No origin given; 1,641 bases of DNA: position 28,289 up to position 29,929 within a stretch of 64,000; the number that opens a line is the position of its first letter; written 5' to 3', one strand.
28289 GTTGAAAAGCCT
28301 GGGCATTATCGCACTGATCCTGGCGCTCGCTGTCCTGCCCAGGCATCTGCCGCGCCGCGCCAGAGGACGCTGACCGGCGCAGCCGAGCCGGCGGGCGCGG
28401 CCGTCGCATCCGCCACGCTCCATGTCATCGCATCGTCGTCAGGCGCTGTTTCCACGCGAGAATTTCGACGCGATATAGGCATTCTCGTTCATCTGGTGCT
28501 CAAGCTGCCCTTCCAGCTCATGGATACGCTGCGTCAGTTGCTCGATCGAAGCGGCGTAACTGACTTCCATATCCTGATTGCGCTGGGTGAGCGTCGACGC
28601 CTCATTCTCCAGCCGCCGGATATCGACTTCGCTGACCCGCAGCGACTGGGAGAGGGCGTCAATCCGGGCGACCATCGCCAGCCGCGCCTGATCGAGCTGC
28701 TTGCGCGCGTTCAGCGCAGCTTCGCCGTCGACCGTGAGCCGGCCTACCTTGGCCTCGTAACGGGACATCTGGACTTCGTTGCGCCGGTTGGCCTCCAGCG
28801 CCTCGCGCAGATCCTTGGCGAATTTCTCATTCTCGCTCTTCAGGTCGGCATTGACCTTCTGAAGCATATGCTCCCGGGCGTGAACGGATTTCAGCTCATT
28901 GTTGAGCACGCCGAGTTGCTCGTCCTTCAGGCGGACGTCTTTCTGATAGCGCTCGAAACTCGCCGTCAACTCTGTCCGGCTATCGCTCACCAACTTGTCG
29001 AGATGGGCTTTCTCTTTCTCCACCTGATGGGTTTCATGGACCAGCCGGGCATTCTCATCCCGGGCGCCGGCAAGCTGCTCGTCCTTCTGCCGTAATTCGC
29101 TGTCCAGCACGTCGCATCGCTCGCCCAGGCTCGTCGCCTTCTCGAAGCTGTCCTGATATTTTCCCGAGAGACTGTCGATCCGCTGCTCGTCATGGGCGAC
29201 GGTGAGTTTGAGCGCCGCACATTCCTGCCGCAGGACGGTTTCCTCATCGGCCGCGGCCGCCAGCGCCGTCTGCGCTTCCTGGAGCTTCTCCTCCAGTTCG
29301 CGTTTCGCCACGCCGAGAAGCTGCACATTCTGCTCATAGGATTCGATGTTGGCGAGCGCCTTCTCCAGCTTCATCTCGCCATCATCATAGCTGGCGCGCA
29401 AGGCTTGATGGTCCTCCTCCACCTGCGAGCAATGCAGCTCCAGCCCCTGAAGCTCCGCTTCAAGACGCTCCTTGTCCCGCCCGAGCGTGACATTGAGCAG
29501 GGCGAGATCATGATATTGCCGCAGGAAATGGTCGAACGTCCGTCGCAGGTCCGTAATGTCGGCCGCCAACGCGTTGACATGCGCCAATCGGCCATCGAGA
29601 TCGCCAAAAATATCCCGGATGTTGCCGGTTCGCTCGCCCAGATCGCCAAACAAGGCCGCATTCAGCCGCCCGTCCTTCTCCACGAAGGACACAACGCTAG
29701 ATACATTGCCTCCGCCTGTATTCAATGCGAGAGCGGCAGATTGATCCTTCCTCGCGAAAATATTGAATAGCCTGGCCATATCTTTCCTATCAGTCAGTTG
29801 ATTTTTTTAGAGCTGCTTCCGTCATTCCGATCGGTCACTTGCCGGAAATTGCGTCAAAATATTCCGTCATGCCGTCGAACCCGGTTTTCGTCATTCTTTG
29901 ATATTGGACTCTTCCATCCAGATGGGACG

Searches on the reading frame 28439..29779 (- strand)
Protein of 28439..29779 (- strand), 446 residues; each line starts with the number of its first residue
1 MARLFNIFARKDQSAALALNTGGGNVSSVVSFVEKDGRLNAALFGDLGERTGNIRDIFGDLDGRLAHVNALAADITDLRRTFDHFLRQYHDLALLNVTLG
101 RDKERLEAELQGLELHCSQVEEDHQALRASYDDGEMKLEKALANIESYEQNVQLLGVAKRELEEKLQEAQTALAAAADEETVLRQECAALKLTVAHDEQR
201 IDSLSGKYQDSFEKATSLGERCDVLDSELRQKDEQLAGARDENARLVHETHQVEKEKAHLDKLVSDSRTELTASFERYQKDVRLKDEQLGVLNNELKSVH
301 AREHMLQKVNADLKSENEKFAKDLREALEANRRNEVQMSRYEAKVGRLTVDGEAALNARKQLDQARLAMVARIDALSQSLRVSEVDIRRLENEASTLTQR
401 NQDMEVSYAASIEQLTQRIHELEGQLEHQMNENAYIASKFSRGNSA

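Call 7: search_protein_families(library=pfam, proteins=[window:28439-29779:-], max_evalue=0.001)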
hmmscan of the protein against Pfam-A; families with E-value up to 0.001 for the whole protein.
window:28439-29779:- (446 aa): 2 families
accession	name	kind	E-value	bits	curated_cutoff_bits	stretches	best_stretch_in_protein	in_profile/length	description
PF11559.13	ADIP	-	0.00047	20.7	34.3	0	183-259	57-133/151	Afadin- and alpha -actinin-Binding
PF25526.1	LIP-1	-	0.00096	19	34.1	1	137-254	11-128/250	Liprin-alpha-like coiled coil domain 2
